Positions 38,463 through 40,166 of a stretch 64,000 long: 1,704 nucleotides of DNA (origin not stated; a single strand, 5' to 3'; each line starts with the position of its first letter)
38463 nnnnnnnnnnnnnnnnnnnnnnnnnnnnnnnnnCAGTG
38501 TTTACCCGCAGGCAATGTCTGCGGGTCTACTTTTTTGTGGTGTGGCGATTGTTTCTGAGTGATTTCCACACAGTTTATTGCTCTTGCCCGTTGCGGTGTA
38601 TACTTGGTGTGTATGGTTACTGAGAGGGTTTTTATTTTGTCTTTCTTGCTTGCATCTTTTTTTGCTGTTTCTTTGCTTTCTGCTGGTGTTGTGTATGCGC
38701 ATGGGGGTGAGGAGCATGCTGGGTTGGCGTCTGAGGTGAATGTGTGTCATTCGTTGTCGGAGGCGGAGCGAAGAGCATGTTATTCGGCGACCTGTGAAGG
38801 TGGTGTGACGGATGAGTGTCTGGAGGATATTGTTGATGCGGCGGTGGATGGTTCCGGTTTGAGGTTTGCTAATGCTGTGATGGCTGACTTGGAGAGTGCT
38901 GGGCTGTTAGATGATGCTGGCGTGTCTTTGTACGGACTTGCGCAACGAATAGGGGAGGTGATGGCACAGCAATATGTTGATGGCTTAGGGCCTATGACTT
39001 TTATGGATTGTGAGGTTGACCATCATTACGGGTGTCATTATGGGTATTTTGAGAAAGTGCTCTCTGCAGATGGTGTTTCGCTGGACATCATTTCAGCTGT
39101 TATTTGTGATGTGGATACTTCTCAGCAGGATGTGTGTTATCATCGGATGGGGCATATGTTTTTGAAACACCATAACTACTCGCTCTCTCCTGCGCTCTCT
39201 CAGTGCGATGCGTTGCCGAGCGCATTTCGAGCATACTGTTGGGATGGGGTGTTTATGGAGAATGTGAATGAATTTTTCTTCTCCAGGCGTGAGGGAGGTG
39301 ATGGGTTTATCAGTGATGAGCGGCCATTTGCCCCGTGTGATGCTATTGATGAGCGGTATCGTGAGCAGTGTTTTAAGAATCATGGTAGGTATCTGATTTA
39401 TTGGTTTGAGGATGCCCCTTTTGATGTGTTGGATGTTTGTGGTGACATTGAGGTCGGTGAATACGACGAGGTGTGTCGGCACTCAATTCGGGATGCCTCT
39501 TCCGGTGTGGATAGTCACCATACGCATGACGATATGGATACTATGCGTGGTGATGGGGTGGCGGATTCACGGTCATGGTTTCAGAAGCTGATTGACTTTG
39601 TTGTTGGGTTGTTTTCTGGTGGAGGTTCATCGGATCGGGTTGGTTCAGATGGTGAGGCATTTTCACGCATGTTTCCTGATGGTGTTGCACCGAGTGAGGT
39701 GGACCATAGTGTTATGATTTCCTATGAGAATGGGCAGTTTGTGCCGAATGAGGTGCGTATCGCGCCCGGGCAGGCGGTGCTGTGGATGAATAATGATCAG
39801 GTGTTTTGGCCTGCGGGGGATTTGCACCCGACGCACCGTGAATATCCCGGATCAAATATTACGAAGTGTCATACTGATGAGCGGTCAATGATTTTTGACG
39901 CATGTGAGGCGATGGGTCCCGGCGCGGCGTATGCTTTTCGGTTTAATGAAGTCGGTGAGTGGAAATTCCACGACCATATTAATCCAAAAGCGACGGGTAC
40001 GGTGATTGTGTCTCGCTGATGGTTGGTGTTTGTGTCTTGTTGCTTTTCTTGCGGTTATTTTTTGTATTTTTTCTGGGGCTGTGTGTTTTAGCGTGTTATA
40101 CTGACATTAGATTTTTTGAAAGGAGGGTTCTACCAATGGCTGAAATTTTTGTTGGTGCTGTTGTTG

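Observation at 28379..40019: A four-gene array carrying six copies of an unrecognised Cys/His-rich module of about 400 aa, fused to an FG-GAP propeller and a His-cluster domain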

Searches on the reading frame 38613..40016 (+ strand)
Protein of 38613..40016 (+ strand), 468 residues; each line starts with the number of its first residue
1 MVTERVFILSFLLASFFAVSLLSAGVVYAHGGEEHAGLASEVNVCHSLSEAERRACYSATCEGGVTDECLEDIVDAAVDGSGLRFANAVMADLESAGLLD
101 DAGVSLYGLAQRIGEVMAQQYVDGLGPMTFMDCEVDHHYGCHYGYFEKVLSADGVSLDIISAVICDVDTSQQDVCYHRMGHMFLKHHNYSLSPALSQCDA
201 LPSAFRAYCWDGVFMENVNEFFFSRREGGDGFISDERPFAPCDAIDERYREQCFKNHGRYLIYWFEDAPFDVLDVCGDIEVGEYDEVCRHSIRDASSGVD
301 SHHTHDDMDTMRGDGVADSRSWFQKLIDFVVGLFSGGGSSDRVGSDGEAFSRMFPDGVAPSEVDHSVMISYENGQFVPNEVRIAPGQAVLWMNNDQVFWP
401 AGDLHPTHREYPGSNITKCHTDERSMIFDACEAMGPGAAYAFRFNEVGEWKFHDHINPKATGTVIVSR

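Call 5: search_protein_families(library=pfam, proteins=[window:38613-40016:+], max_evalue=1)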
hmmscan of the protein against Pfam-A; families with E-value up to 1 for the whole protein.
window:38613-40016:+ (468 aa): 2 families
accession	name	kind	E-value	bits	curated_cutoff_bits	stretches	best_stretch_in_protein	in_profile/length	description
PF13473.12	Cupredoxin_1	-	0.0065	16.9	27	1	362-466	18-104/104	Cupredoxin-like domain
PF00127.26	Copper-bind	-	0.075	13.9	21.2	1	373-453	11-83/99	Copper binding proteins, plastocyanin/azurin family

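Call 6: search_protein_families(library=ncbifam, proteins=[window:38613-40016:+], max_evalue=1)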
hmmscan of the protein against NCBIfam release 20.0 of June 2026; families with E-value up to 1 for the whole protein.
window:38613-40016:+ (468 aa): 1 family
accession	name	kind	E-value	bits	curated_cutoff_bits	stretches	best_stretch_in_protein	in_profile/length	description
TIGR02656.1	cyanin_plasto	equivalog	0.011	16.1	87.85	1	375-453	13-83/99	plastocyanin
